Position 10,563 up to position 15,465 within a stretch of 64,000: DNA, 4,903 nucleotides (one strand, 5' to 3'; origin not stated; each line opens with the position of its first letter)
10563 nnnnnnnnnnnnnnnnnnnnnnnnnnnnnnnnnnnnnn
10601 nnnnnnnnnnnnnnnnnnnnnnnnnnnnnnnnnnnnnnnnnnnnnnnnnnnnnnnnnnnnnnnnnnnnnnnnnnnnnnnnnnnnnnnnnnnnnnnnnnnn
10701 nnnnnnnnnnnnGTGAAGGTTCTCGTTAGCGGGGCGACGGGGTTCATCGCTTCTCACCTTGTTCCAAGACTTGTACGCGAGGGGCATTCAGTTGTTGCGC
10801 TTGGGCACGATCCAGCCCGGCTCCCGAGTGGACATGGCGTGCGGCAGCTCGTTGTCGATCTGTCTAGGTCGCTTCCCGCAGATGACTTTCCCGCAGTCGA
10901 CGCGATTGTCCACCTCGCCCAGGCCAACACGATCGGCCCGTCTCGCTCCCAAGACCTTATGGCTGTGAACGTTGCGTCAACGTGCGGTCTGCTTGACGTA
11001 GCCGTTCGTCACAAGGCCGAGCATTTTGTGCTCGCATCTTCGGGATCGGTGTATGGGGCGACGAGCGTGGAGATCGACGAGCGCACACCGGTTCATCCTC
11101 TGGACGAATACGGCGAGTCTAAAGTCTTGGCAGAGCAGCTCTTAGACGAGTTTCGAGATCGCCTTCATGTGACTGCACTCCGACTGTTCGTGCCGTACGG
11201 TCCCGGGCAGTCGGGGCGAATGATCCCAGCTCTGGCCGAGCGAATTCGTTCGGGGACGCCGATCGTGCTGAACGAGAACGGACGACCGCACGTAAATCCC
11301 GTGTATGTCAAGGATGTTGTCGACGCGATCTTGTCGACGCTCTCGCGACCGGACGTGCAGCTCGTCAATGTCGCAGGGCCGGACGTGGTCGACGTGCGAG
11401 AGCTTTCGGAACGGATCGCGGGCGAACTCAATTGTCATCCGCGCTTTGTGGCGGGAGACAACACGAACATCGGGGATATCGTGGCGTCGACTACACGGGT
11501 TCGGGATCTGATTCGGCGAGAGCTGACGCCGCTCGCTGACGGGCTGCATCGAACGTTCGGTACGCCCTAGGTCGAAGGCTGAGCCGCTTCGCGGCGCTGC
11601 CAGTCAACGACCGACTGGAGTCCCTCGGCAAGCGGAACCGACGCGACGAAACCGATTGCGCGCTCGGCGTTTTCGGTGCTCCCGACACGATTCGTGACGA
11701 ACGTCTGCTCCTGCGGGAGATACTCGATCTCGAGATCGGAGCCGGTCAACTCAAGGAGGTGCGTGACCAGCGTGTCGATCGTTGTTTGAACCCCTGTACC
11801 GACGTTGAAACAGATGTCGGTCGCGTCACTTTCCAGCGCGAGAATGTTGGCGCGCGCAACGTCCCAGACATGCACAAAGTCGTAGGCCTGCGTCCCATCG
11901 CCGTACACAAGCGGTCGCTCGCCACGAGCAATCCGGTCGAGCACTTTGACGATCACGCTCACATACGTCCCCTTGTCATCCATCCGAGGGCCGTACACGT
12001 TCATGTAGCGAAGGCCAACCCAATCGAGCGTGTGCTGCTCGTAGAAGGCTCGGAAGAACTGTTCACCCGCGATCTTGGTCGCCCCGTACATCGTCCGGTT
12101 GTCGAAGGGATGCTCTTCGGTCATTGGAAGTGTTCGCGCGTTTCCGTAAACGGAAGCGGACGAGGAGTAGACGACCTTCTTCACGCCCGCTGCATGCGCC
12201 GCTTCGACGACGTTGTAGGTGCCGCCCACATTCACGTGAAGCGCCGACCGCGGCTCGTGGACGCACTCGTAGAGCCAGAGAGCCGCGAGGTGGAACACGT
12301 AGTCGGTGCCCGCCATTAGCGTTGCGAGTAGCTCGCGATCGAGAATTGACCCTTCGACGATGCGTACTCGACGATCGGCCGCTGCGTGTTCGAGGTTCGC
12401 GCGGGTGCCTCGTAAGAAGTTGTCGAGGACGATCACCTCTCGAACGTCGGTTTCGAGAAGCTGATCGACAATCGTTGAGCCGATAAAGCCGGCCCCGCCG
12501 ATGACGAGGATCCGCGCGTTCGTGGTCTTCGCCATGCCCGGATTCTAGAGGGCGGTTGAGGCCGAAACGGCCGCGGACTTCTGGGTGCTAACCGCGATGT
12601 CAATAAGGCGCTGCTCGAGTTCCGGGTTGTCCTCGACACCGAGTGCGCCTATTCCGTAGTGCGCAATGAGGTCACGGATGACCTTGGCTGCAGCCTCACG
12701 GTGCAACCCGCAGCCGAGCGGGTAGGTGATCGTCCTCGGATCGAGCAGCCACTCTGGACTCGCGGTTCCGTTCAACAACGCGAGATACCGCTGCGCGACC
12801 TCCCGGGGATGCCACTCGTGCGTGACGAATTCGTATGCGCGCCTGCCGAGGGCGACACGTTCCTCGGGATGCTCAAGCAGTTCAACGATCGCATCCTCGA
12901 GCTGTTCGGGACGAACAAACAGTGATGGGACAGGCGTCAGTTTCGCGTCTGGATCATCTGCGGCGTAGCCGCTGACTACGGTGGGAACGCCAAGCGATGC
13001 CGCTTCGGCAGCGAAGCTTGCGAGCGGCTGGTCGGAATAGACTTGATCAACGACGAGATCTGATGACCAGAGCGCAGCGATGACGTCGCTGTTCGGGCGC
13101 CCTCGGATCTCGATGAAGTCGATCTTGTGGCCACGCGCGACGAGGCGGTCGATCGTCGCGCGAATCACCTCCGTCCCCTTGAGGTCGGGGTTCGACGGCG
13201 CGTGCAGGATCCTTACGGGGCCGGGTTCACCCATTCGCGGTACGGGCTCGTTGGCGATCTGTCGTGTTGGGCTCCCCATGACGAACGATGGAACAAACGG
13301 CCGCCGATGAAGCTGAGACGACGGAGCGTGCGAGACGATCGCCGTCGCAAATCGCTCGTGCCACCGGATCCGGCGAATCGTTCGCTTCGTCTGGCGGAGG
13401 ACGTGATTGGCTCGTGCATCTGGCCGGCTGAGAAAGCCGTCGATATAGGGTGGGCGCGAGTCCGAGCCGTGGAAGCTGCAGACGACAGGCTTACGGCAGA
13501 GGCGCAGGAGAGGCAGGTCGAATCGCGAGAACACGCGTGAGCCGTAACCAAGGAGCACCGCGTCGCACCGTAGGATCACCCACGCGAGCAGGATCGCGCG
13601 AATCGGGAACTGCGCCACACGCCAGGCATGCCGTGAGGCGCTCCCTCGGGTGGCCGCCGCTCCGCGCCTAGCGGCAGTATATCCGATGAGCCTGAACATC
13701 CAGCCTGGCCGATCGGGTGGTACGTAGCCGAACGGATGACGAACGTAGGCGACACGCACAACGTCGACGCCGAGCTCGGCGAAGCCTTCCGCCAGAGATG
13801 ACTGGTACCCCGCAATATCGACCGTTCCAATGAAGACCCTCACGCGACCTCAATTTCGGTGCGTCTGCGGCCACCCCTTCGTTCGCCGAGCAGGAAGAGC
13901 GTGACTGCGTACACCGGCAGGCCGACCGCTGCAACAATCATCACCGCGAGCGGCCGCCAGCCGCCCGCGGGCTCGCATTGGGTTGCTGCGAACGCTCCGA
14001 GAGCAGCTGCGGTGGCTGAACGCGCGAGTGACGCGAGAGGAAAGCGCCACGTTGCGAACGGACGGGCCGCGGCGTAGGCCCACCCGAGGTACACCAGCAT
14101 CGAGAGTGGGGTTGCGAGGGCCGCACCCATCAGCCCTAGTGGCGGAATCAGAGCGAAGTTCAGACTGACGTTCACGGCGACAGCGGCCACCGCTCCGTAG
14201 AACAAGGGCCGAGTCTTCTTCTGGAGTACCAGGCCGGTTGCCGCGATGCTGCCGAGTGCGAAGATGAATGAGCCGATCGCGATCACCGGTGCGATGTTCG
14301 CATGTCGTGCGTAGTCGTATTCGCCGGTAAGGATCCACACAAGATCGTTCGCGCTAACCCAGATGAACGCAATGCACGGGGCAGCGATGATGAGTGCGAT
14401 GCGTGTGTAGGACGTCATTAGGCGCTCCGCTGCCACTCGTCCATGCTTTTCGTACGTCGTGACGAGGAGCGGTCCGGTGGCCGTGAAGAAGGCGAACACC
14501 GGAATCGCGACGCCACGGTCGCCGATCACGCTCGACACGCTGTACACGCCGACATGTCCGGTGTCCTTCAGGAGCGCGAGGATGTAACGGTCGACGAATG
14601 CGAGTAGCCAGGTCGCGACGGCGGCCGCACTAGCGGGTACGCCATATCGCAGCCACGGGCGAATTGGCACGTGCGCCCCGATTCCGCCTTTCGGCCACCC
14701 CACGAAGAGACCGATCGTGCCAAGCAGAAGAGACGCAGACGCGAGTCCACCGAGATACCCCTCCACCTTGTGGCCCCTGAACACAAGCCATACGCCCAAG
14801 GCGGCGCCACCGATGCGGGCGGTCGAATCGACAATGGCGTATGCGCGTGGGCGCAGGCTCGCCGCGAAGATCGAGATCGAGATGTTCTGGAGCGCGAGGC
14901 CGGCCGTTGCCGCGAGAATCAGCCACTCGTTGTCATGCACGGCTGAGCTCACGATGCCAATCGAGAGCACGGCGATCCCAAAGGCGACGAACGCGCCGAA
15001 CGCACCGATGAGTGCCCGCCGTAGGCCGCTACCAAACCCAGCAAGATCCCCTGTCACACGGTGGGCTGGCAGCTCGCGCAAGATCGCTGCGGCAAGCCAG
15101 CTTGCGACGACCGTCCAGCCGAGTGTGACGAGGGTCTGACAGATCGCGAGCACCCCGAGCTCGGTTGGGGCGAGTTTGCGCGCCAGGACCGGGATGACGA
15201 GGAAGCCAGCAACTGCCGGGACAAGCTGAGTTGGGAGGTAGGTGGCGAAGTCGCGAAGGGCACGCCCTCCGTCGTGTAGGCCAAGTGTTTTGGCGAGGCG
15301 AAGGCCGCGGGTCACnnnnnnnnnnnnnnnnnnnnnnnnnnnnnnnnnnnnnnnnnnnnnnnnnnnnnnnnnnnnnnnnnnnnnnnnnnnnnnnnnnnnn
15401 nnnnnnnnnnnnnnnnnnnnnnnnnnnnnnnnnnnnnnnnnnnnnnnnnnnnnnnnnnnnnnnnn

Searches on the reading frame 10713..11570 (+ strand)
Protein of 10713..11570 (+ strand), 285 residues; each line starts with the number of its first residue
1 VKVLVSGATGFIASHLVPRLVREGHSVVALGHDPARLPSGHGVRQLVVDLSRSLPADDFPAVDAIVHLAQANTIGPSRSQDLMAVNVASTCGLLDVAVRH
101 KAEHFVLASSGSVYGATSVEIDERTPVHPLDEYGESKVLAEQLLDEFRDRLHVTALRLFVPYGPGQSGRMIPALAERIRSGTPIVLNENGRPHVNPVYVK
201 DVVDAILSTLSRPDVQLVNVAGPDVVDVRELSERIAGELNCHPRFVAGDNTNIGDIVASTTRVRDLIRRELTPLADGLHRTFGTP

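Call 14: search_protein_families(library=pfam, proteins=[window:10713-11570:+], max_evalue=0.001)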
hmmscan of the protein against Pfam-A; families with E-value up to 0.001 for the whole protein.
window:10713-11570:+ (285 aa): 7 families
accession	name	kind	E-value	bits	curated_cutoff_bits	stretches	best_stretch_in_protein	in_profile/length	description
PF01370.27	Epimerase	-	5.2e-40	137.8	20.9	1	3-215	1-230/240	NAD dependent epimerase/dehydratase family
PF16363.11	GDP_Man_Dehyd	-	6e-24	85.5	27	1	62-244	76-271/332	GDP-mannose 4,6 dehydratase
PF01073.25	3Beta_HSD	-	2.5e-14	53.4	22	1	4-207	1-226/280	3-beta hydroxysteroid dehydrogenase/isomerase family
PF07993.18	NAD_binding_4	-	1.3e-11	44.6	20.1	1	61-158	88-204/258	Male sterility protein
PF04321.23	RmlD_sub_bind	-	1.4e-10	41.2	27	1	1-213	1-200/287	RmlD substrate binding domain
PF13460.12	NAD_binding_10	-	2.2e-10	41.1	27.2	1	7-157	1-142/184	NAD(P)H-binding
PF02719.21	Polysacc_synt_2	-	4.3e-05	23.3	20.2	0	80-187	98-195/293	Polysaccharide biosynthesis protein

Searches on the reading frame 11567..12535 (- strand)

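Call 14: search_protein_families(library=pfam, proteins=[window:11567-12535:-], max_evalue=0.001)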
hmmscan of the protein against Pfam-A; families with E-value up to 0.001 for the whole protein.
window:11567-12535:- (322 aa): 10 families
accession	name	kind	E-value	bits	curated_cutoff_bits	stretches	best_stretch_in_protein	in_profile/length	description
PF01370.27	Epimerase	-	2.9e-55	187.7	20.9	1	9-246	1-240/240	NAD dependent epimerase/dehydratase family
PF16363.11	GDP_Man_Dehyd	-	6.5e-45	154.5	27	1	10-271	1-273/332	GDP-mannose 4,6 dehydratase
PF01073.25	3Beta_HSD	-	1.2e-28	100.4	22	1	10-235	1-230/280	3-beta hydroxysteroid dehydrogenase/isomerase family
PF02719.21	Polysacc_synt_2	-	3.3e-18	66.3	20.2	1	9-267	1-250/293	Polysaccharide biosynthesis protein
PF04321.23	RmlD_sub_bind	-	7e-14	52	27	1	8-196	2-164/287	RmlD substrate binding domain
PF13460.12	NAD_binding_10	-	8.9e-14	52.2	27.2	1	13-179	1-145/184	NAD(P)H-binding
PF07993.18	NAD_binding_4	-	2.2e-13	50.4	20.1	1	13-223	3-251/258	Male sterility protein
PF05368.20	NmrA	-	5.2e-12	46.4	27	1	6-126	2-107/298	NmrA-like family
PF03435.24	Sacchrp_dh_NADP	-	0.00029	21.6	25.1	0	9-84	1-76/129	Saccharopine dehydrogenase NADP binding domain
PF00106.31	adh_short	-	0.00044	20.2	26.6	0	9-75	3-69/195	short chain dehydrogenase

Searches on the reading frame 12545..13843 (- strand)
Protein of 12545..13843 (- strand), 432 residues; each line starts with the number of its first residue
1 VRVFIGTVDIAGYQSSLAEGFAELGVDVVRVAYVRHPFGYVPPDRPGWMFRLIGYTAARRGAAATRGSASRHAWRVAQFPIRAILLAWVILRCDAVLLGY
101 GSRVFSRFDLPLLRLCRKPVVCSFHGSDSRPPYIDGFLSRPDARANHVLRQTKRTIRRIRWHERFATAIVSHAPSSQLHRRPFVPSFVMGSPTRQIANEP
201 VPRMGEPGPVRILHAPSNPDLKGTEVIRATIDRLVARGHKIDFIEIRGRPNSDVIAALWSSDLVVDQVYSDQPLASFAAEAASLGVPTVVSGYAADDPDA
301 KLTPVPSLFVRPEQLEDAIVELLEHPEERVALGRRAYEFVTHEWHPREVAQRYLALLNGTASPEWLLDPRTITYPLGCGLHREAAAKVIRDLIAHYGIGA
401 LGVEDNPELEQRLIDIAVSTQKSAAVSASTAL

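Call 14: search_protein_families(library=pfam, proteins=[window:12545-13843:-], max_evalue=0.001)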
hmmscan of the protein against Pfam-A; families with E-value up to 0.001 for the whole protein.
window:12545-13843:- (432 aa): 1 family
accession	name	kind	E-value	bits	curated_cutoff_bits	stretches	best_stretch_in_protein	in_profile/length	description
PF13524.12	Glyco_trans_1_2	-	2.4e-06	28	25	1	250-354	36-143/144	Glycosyl transferase-like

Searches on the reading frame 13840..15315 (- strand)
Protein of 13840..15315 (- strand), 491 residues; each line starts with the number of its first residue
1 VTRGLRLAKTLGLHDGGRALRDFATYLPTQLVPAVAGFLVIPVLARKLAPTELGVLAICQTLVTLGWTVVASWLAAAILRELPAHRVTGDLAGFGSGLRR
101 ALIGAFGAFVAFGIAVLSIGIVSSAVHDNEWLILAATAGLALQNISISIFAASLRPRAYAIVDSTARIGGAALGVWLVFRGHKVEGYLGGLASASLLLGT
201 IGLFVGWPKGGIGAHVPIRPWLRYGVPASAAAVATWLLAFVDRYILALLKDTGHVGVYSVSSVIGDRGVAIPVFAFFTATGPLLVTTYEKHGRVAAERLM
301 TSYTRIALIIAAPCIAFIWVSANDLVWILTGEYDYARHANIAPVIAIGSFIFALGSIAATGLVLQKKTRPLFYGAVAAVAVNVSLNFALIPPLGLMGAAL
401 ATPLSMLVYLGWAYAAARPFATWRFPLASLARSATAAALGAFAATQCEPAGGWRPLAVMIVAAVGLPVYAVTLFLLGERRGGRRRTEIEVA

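Call 15: search_protein_families(library=pfam, proteins=[window:13840-15315:-], max_evalue=0.001)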
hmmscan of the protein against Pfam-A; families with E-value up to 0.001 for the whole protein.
window:13840-15315:- (491 aa): 4 families
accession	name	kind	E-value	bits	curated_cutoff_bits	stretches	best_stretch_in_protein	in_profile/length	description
PF01943.22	Polysacc_synt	-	3.8e-12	46.6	28.2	1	20-260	2-246/274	Polysaccharide biosynthesis protein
PF01554.23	MatE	-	2.9e-07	30.8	24.9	1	227-387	1-160/161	MatE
PF03023.19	MurJ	-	3.8e-06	26.2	27.4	1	239-443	216-428/451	Lipid II flippase MurJ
PF13440.11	Polysacc_synt_3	-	3.9e-06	26.8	23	1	43-332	1-286/293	Polysaccharide biosynthesis protein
